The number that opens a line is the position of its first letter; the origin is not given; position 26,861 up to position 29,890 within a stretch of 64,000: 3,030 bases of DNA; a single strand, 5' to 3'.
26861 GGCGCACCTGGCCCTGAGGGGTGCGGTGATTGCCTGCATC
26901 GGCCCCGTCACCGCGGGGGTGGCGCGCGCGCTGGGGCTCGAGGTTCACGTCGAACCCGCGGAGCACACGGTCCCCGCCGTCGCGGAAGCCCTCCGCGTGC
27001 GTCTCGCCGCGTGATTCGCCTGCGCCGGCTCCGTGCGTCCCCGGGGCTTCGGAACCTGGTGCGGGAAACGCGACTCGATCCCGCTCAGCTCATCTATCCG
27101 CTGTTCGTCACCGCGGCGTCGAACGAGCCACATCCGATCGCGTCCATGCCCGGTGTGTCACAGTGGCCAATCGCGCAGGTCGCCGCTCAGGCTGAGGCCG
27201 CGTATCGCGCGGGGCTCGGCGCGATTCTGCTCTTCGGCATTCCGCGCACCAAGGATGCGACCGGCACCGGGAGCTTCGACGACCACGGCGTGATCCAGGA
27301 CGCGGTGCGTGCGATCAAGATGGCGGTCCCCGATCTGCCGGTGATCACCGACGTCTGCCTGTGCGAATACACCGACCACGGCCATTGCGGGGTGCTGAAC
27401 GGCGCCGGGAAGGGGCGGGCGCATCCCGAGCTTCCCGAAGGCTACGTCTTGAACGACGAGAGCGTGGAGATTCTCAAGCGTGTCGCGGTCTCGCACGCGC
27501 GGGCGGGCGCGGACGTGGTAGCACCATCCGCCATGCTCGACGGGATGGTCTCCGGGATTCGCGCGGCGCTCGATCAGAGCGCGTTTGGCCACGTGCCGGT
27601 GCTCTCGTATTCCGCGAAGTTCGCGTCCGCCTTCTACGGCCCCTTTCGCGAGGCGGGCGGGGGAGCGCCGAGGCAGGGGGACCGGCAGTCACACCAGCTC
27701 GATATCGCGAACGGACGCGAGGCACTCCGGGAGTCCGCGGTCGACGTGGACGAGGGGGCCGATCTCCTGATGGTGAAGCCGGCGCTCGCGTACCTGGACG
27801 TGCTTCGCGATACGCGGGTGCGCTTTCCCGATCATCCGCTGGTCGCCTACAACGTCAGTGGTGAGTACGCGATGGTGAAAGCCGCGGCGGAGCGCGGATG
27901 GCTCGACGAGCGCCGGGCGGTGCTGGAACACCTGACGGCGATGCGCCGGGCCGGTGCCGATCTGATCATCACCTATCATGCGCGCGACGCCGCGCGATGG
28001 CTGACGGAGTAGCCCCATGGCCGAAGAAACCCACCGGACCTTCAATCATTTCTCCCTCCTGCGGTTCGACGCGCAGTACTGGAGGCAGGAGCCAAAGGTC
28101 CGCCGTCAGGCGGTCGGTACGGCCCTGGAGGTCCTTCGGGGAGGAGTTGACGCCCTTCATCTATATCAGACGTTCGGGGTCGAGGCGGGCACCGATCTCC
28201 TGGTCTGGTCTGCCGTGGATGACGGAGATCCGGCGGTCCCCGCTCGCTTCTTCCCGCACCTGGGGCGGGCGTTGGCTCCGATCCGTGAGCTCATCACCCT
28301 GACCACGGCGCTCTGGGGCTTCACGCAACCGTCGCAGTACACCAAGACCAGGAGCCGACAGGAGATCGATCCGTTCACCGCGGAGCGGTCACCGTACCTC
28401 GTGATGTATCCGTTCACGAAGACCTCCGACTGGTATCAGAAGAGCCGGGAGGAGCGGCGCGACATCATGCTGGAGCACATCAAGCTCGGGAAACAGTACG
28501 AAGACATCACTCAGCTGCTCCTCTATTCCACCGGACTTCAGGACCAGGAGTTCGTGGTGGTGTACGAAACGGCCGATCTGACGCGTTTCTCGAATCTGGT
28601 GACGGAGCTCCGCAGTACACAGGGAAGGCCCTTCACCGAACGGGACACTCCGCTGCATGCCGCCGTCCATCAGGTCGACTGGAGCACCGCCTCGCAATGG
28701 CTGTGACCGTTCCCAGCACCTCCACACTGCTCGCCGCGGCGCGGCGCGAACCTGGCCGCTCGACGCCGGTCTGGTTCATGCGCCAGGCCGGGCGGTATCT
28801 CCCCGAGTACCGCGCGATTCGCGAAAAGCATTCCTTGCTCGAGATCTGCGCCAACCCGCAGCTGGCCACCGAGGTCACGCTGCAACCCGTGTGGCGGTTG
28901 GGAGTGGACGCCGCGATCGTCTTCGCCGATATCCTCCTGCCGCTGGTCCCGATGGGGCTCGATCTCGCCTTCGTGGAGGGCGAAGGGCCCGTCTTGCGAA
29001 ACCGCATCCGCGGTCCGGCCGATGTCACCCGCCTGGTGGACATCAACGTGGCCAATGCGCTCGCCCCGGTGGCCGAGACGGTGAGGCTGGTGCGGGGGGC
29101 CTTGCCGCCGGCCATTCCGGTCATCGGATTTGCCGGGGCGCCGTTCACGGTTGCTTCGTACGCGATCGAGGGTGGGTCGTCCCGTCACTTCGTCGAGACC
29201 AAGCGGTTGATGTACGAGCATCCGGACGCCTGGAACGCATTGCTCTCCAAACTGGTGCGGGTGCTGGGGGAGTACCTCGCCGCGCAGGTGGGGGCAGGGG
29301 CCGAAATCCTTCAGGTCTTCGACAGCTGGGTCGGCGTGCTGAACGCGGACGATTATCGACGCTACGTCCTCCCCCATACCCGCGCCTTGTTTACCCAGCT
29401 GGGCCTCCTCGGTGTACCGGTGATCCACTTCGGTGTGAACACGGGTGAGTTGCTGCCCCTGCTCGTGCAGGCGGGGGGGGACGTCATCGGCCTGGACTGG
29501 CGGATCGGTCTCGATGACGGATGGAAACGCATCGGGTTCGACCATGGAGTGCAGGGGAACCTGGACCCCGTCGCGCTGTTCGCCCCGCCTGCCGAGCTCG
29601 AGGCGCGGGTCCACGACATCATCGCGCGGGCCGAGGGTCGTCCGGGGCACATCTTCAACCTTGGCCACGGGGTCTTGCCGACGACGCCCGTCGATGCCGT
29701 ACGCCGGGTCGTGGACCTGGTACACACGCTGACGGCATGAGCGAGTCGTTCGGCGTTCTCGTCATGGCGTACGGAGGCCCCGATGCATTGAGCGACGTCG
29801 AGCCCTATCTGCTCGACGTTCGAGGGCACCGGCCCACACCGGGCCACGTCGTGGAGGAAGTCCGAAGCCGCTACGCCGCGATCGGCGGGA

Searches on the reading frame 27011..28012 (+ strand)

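Call 99: search_protein_families(library=pfam, proteins=[window:27011-28012:+], max_evalue=0.00001)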
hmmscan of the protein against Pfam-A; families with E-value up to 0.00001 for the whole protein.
window:27011-28012:+ (333 aa): 1 family
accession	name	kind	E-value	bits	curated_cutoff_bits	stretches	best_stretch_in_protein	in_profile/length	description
PF00490.27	ALAD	-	1.1e-135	452.4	24.6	1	2-330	2-317/317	Delta-aminolevulinic acid dehydratase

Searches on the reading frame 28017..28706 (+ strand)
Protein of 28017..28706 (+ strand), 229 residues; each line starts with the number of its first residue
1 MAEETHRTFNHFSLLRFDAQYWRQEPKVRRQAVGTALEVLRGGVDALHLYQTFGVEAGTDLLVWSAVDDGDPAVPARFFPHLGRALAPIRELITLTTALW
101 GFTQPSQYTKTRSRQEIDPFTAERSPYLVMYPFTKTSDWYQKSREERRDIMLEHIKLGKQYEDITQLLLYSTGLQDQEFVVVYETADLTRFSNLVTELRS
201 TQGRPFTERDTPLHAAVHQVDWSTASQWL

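Call 99: search_protein_families(library=pfam, proteins=[window:28017-28706:+], max_evalue=0.00001)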
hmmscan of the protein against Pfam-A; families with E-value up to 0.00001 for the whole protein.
window:28017-28706:+ (229 aa): 1 family
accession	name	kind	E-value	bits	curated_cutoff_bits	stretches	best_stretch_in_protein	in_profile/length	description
PF06778.18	Chlor_dismutase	-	3e-34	118.8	25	1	46-214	20-184/189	Chlorite dismutase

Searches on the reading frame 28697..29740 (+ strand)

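Call 99: search_protein_families(library=pfam, proteins=[window:28697-29740:+], max_evalue=0.00001)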
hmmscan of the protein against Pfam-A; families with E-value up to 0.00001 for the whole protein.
window:28697-29740:+ (347 aa): 1 family
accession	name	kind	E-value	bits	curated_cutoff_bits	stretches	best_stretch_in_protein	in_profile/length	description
PF01208.23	URO-D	-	1.4e-119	399.7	23.9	1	8-344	3-345/346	Uroporphyrinogen decarboxylase (URO-D)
